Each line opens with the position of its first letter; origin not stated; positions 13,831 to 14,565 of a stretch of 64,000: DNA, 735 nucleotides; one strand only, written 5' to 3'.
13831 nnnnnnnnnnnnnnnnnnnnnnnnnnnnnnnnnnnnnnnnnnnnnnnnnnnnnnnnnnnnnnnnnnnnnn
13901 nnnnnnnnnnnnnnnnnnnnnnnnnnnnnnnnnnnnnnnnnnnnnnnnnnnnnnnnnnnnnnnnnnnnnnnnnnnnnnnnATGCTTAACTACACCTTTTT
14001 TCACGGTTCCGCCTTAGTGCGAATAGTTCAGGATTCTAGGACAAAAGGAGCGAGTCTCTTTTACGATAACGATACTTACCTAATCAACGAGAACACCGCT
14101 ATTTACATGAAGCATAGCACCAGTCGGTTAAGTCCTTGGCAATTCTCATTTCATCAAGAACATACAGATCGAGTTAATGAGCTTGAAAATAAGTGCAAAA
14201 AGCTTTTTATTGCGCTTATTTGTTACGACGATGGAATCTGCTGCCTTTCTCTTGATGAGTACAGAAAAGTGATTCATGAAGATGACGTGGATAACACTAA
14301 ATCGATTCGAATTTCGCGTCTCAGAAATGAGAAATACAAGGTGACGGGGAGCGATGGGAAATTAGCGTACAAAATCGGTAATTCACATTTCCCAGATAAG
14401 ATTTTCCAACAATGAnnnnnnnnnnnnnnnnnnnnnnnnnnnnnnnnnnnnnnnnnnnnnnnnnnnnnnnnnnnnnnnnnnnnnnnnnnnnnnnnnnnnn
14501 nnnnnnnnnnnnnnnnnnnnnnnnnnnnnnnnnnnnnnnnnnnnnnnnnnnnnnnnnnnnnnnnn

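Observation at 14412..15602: DNA methyltransferase with atypical motif order (HPxxxP + FxGxG upstream, SPPY downstream)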

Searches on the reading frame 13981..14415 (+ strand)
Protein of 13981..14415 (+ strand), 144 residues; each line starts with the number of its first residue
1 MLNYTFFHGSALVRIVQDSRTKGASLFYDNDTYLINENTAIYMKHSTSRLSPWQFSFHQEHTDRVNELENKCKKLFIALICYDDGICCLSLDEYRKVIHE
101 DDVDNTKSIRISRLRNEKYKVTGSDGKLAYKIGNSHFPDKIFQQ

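Call 4: search_protein_families(library=pfam, proteins=[window:13981-14415:+], max_evalue=1)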
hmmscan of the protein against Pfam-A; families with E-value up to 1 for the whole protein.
window:13981-14415:+ (144 aa): 0 families

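Call 5: search_protein_families(library=ncbifam, proteins=[window:13981-14415:+], max_evalue=1)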
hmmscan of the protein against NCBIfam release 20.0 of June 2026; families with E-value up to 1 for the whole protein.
window:13981-14415:+ (144 aa): 0 families

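Call 6: search_protein_families(library=padloc, proteins=[window:13981-14415:+], max_evalue=1)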
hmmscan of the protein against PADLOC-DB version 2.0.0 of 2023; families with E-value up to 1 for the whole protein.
window:13981-14415:+ (144 aa): 0 families

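Call 29: find_homologous_proteins(query=window:13981-14412:+, max_evalue=0.001)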
Query window:13981-14412:+ (144 aa): 26 proteins with E <= 0.001 among 33 candidates.
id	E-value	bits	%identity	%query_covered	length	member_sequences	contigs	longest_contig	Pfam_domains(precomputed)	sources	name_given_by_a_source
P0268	2.4e-93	328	100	100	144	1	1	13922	-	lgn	-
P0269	6.1e-49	184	55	99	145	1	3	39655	-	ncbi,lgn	-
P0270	1.6e-48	182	56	99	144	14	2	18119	-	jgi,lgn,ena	-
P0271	1.7e-48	182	56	100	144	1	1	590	-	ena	-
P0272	1.9e-48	182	55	99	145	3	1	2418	-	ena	-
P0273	3.1e-48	181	55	99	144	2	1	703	-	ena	-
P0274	4.1e-47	178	56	99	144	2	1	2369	-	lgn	-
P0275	4.6e-47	178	54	99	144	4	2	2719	-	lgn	-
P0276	4.6e-47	178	55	99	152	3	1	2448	-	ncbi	-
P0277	9.5e-47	177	55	99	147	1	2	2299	-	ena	-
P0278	2.8e-46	175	54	99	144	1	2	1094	-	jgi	jgi:hypothetical protein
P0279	1.5e-45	173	52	99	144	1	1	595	-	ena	-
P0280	1.8e-45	172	56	99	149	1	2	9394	-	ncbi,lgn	-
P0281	2.3e-45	172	52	99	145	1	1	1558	-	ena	-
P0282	3.7e-45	171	52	99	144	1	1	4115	-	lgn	-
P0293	1.6e-33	134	45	98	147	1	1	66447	-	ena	-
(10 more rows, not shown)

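Call 49: predict_structure(alignment_id=A2)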
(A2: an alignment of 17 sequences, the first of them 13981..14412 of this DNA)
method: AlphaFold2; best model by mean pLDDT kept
length: 144 residues; sequences in the alignment: 17
mean_pLDDT: 76.1   pTM: 0.74
mean pLDDT of the five models: 76.1, 72.8, 72.2, 62.7, 59.6
residues with pLDDT >= 90: 0; 70-90: 111; 50-70: 25; < 50: 8
segments of 3 or more residues with pLDDT < 50: 1-8
pLDDT, mean of each block of 10 residues (from residue 1): 35 72 74 82 75 83 88 87 78 83 75 80 83 72 73
secondary structure, 60 per line:
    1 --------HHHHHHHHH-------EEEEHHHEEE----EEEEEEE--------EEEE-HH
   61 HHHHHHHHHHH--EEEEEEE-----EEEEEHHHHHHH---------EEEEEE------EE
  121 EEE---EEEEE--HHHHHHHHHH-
elements in order: H9-17 E25-28 E32-34 E39-45 E54-57 H59-71 E74-80 E86-90 H91-97 E107-112 E119-123 E127-131 H134-143

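Call 81: find_encoding_contigs(protein=P0269, flank=6000, max_places=2)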
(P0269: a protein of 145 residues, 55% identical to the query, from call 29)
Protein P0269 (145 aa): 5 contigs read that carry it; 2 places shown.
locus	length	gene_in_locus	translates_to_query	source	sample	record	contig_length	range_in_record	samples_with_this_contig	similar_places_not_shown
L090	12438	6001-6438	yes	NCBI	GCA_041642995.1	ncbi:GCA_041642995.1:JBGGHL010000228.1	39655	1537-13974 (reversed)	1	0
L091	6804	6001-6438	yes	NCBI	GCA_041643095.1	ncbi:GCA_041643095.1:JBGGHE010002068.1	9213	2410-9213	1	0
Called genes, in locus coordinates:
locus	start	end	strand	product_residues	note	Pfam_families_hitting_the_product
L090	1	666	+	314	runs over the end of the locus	PF00698:Acyl_transf_1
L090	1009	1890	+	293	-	PF04055:Radical_SAM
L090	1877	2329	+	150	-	PF01029:NusB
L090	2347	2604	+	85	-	PF00550:PP-binding (weak)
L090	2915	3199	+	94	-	PF04365:BrnT_toxin (weak)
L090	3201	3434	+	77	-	-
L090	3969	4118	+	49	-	PF06745:ATPase (weak)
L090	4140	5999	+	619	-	PF04851:ResIII, PF18766:SWI2_SNF2 (weak), PF10593:Z1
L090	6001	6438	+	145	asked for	-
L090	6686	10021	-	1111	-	PF22590:Cas3-like_C_2 (faint), PF17757:UvrB_inter, PF02559:CarD_TRCF_RID, PF00270:DEAD, PF00271:Helicase_C, PF03461:TRCF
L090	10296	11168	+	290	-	PF00582:Usp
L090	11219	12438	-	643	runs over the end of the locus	PF01590:GAF, PF13185:GAF_2, PF13492:GAF_3, PF00989:PAS, PF13188:PAS_8, PF13426:PAS_9, PF07730:HisKA_3, PF02518:HATPase_c, +1 more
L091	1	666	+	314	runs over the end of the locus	PF00698:Acyl_transf_1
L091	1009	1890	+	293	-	PF04055:Radical_SAM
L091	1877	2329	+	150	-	PF01029:NusB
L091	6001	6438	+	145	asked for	-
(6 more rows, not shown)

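Call 92: find_encoding_contigs(protein=P0270, flank=5000, max_places=2)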
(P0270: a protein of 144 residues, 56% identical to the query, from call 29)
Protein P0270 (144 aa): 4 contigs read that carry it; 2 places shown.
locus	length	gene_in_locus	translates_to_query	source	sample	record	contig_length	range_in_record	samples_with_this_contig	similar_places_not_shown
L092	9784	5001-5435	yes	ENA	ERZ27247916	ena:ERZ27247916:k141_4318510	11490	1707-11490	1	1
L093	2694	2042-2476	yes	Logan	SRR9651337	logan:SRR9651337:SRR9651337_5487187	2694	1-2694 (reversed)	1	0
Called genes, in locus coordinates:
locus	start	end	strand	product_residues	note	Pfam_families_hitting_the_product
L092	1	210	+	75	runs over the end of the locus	-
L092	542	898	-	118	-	-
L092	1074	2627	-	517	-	-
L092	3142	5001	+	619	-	PF04851:ResIII (weak), PF10593:Z1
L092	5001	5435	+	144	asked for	-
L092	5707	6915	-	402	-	-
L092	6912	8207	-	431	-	PF04055:Radical_SAM, PF13353:Fer4_12 (faint), PF13186:SPASM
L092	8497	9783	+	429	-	?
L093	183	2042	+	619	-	PF04851:ResIII (weak), PF10593:Z1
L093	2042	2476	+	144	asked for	-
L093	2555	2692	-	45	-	?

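Call 93: find_encoding_contigs(protein=P0293, flank=5000, max_places=1)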
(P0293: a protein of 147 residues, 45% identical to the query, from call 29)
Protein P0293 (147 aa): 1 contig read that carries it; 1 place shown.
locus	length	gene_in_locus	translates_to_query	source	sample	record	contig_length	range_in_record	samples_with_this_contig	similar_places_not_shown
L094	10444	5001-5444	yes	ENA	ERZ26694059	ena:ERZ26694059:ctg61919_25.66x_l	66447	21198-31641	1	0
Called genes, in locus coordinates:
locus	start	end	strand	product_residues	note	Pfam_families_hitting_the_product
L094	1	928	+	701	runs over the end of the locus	PF00270:DEAD, PF04851:ResIII, PF00271:Helicase_C, PF00156:Pribosyltran (weak)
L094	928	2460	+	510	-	PF02481:DNA_processg_A, PF18306:LDcluster4 (weak)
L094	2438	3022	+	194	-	PF08937:ThsB_TIR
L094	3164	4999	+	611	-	PF04851:ResIII (weak), PF10593:Z1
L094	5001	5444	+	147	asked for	-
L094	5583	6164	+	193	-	PF08713:DNA_alkylation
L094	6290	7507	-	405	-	PF00764:Arginosuc_synth, PF20979:Arginosuc_syn_C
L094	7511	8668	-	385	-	PF00202:Aminotran_3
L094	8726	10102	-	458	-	-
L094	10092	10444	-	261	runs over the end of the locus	PF00696:AA_kinase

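Call 94: find_encoding_contigs(protein=P0280, flank=5000, max_places=1)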
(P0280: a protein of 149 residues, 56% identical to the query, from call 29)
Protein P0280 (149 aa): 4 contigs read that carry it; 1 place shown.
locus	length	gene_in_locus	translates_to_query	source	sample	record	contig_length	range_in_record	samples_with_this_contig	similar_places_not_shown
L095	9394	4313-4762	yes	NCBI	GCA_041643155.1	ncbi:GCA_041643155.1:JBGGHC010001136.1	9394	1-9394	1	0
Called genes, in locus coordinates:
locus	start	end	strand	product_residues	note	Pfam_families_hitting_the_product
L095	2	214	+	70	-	?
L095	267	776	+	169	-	PF02075:RuvC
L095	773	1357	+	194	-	PF01330:RuvA_N, PF00633:HHH (faint), PF14520:HHH_5, PF07499:RuvA_C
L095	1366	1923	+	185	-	PF02525:Flavodoxin_2, PF03358:FMN_red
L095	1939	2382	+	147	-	PF03479:PCC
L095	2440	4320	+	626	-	PF04851:ResIII, PF18766:SWI2_SNF2 (weak), PF10593:Z1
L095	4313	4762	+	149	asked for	-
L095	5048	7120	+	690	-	PF00270:DEAD (faint), PF04851:ResIII, PF17757:UvrB_inter, PF27431:UvrB_3rd, PF00271:Helicase_C, PF12344:UvrB, PF02151:UVR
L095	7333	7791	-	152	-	PF13527:Acetyltransf_9 (weak), PF13673:Acetyltransf_10, PF00583:Acetyltransf_1, PF13508:Acetyltransf_7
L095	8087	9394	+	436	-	?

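Call 96: find_related_loci(query=A3, collection=metagenome_contigs, flank=6000)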
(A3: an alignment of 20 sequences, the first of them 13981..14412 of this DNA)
Query A3 (144 aa) in metagenome_contigs; peptide patterns used: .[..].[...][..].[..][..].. (x = any residue, [..] = any of these).
285 stretches matched a pattern; 267 encode a relative of the query (tblastn E <= 1e-3); the best 80 are kept; 80 distinct loci.
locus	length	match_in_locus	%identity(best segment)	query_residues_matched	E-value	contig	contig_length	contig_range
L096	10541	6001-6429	56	1-143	5e-54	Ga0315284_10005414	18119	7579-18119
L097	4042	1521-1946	56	1-142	7e-51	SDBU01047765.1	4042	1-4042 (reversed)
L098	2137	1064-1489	55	1-142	6e-51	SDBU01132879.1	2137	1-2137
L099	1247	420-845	53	1-142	4e-52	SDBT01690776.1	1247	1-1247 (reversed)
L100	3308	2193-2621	52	1-143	1e-49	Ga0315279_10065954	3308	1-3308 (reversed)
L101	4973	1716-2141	51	1-142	4e-49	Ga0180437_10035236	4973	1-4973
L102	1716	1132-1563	51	1-144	2e-49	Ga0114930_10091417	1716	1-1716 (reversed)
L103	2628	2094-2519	52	1-142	9e-49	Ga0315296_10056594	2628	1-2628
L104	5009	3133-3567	53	1-144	2e-48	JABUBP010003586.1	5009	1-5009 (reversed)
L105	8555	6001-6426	51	1-142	2e-48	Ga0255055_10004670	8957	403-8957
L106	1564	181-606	51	1-142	1e-49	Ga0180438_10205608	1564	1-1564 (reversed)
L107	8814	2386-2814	50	1-143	1e-46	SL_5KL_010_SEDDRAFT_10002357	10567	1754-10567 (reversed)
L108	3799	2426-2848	49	1-142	4e-43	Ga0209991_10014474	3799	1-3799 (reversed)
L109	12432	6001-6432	47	1-144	5e-43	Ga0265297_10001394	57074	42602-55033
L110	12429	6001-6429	43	3-143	1e-38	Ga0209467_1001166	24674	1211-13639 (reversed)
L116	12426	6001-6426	43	4-143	7e-37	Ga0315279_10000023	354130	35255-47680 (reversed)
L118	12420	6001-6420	46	1-142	3e-36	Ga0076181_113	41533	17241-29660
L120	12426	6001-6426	42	4-143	2e-35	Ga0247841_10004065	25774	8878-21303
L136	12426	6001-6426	38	4-143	1e-33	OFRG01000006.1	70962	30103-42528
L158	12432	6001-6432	39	3-144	3e-33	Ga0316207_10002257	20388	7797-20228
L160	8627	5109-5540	40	1-141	6e-33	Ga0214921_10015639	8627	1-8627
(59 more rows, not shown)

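Call 99: search_protein_families(library=pfam, proteins=[L110:192-3764:+, L110:6541-7545:+, L116:6477-7124:+, L120:6490-7044:+, L136:1450-2718:+, L136:6531-7640:+, L158:2523-3719:+, L158:547-2508:+, L160:1326-2720:+, L118:6426-7322:+], max_evalue=0.001)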
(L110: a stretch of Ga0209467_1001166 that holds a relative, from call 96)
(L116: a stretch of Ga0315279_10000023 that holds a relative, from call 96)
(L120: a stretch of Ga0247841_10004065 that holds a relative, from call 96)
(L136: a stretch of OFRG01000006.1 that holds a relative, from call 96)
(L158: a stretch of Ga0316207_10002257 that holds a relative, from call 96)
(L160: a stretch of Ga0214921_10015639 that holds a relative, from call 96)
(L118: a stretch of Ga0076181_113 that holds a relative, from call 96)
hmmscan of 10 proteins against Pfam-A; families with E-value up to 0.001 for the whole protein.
L110:192-3764:+ (1190 aa): 4 families
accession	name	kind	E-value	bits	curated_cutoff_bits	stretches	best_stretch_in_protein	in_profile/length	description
PF00376.29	MerR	-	7.7e-07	29.3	28.2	1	12-49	1-38/38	MerR family regulatory protein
PF13411.12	MerR_1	-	1.5e-06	28.6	21.6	1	12-58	2-47/69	MerR HTH family regulatory protein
PF12728.13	HTH_17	-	1.9e-06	28.5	27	1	11-61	2-50/51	Helix-turn-helix domain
PF18165.6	pP_pnuc_1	-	0.0001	22.4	26.3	1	98-132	9-42/133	Predicted pPIWI-associating nuclease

L110:6541-7545:+ (334 aa): 0 families

L116:6477-7124:+ (215 aa): 1 family
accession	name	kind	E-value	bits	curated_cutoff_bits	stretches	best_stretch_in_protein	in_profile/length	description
PF12705.13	PDDEXK_1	-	7.9e-09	36.3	22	1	79-211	120-243/247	PD-(D/E)XK nuclease superfamily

L120:6490-7044:+ (184 aa): 1 family
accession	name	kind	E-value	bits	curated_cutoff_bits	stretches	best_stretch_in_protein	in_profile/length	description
PF20600.3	ExoX-like_C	-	7.7e-07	28.8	26.5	1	30-59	1-30/30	Exodeoxyribonuclease X-like C-terminal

L136:1450-2718:+ (422 aa): 1 family
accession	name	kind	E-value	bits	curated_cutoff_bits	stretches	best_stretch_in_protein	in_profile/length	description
PF00344.25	SecY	-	2.4e-101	339.6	32.2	1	72-410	1-305/306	SecY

L136:6531-7640:+ (369 aa): 1 family
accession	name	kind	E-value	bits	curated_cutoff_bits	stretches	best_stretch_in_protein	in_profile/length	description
PF00933.27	Glyco_hydro_3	-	8.2e-55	186.9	27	1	28-361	2-316/316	Glycosyl hydrolase family 3 N terminal domain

L158:2523-3719:+ (398 aa): 2 families
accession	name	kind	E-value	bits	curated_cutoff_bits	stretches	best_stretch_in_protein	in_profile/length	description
PF13455.12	MUG113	-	3.1e-13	50.5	22.3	1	290-377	1-72/73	Meiotically up-regulated gene 113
PF10544.15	T5orf172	-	7.8e-12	46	20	1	269-378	1-100/101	T5orf172 domain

L158:547-2508:+ (653 aa): 3 families
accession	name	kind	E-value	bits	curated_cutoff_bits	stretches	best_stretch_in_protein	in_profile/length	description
PF00270.35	DEAD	-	2.1e-08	34.5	26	1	41-202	4-157/167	DEAD/DEAH box helicase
PF04851.21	ResIII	-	1.9e-07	31.5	22.5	1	37-203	4-160/164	Type III restriction enzyme, res subunit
PF00271.37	Helicase_C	-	5.6e-05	23.8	23.5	1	308-387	33-108/110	Helicase conserved C-terminal domain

L160:1326-2720:+ (464 aa): 1 family
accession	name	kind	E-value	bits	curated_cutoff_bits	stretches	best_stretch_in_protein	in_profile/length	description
PF00145.23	DNA_methylase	-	2.9e-60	204.8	22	1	107-440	1-323/324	C-5 cytosine-specific DNA methylase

L118:6426-7322:+ (298 aa): 1 family
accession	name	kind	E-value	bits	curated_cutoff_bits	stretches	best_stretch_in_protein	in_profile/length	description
PF18643.7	RE_BsaWI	-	2.6e-06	27.9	26.2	1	134-211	21-85/105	BsaWI restriction endonuclease type 2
